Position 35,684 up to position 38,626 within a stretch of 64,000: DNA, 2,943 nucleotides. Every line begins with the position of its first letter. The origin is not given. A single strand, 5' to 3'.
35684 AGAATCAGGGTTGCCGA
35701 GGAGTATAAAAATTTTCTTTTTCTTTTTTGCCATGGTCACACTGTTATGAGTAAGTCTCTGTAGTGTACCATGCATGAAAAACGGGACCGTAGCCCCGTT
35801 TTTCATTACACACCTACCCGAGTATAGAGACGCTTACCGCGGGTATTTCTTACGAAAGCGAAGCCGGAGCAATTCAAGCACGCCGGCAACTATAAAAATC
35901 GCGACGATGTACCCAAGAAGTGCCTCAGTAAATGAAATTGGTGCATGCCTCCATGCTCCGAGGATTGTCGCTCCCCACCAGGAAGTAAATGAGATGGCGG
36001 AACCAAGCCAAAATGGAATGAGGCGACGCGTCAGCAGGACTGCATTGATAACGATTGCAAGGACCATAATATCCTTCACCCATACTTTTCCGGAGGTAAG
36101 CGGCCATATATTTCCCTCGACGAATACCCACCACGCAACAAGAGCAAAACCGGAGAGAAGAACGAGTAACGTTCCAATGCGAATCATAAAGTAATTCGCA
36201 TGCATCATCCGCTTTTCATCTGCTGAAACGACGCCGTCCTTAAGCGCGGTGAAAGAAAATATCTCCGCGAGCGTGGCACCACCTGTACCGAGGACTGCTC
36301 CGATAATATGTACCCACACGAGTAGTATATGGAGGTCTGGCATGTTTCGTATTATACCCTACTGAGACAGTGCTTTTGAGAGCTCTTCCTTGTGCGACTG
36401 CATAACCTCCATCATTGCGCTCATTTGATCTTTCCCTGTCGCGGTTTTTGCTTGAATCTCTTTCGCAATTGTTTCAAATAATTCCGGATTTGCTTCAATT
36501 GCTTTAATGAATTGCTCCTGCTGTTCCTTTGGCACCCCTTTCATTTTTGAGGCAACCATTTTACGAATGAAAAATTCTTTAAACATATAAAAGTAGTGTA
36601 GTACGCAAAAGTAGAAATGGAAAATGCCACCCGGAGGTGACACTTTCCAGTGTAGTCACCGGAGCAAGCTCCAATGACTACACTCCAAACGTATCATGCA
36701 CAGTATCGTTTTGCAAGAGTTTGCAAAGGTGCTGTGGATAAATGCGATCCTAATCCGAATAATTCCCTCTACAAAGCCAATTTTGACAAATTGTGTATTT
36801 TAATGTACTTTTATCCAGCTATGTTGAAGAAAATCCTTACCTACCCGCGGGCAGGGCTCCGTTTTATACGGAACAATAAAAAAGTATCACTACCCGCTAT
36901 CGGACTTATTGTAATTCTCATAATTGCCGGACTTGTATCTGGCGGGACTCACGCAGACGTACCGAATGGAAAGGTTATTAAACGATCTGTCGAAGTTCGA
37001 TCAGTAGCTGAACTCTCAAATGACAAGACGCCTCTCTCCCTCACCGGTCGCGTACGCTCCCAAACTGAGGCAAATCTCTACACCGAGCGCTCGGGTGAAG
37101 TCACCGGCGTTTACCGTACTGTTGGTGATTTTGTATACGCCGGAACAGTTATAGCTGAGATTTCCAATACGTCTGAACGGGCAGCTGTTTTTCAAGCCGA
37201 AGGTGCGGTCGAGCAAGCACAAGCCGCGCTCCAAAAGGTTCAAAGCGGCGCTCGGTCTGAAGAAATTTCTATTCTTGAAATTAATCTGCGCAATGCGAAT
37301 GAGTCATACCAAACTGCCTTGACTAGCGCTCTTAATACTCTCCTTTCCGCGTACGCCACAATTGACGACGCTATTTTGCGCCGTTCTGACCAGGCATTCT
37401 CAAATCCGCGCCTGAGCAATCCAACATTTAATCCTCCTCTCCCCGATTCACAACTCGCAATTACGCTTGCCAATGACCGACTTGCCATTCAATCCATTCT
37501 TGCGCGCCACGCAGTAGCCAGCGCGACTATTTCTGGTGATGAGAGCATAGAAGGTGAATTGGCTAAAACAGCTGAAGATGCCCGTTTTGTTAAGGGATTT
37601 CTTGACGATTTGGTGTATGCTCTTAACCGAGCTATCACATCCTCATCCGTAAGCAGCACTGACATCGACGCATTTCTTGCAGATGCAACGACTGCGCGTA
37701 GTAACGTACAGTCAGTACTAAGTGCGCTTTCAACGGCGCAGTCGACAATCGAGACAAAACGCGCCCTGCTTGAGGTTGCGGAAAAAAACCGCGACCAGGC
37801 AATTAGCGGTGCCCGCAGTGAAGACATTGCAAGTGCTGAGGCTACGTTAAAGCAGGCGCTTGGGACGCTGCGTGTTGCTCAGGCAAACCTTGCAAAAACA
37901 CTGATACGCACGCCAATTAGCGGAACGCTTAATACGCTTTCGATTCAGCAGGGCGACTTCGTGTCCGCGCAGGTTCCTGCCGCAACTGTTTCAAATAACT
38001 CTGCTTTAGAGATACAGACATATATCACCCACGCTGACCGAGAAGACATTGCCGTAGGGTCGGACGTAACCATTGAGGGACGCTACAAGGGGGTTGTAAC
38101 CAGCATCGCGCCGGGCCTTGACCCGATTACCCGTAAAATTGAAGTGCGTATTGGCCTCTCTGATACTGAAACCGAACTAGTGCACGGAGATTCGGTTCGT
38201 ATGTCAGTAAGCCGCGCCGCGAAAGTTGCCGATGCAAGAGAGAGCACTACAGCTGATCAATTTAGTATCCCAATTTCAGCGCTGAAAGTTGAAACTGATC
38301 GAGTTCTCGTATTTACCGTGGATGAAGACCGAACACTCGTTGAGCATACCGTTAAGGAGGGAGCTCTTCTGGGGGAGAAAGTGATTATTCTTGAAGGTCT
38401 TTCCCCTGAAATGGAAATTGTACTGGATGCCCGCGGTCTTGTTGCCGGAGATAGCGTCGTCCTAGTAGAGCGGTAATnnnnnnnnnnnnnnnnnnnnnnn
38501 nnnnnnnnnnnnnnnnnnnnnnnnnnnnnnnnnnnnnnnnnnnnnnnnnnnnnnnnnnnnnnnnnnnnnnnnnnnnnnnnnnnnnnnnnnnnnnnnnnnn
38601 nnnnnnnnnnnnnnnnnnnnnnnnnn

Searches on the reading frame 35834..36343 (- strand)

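Call 28: search_protein_families(library=pfam, proteins=[window:35834-36343:-])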
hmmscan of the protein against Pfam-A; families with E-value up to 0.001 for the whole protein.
window:35834-36343:- (169 aa): 1 family
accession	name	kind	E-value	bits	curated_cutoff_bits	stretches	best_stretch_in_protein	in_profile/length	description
PF10027.14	DUF2269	-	0.00064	20.3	28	1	7-99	2-97/150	Predicted integral membrane protein (DUF2269)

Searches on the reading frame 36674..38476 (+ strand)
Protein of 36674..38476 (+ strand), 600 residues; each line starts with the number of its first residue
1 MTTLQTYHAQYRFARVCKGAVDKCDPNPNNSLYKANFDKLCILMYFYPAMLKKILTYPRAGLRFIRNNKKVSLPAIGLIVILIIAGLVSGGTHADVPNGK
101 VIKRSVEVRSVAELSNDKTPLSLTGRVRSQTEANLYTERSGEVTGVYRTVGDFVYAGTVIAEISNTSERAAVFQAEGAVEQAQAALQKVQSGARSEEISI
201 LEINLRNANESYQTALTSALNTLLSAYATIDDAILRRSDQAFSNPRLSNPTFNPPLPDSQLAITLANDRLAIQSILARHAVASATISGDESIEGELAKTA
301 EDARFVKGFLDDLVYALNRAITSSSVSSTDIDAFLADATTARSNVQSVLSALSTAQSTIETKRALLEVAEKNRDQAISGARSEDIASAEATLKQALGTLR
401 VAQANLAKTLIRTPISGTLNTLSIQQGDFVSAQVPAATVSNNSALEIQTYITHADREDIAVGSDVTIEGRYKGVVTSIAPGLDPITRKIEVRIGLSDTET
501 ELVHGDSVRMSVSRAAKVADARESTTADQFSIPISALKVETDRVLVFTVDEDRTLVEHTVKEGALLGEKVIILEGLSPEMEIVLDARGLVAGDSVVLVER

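Call 28: search_protein_families(library=pfam, proteins=[window:36674-38476:+])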
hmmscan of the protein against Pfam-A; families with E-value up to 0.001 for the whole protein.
window:36674-38476:+ (600 aa): 3 families
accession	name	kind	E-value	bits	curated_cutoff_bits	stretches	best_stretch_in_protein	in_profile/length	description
PF13437.12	HlyD_3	-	3.2e-15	57.2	22.2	1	411-499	2-97/106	HlyD family secretion protein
PF16576.10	HlyD_D23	-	3.6e-10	39.9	30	1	396-504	96-210/214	Barrel-sandwich domain of CusB or HlyD membrane-fusion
PF13533.13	Biotin_lipoyl_2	-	0.00065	19.9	29.8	0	411-431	3-23/32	Biotin-lipoyl like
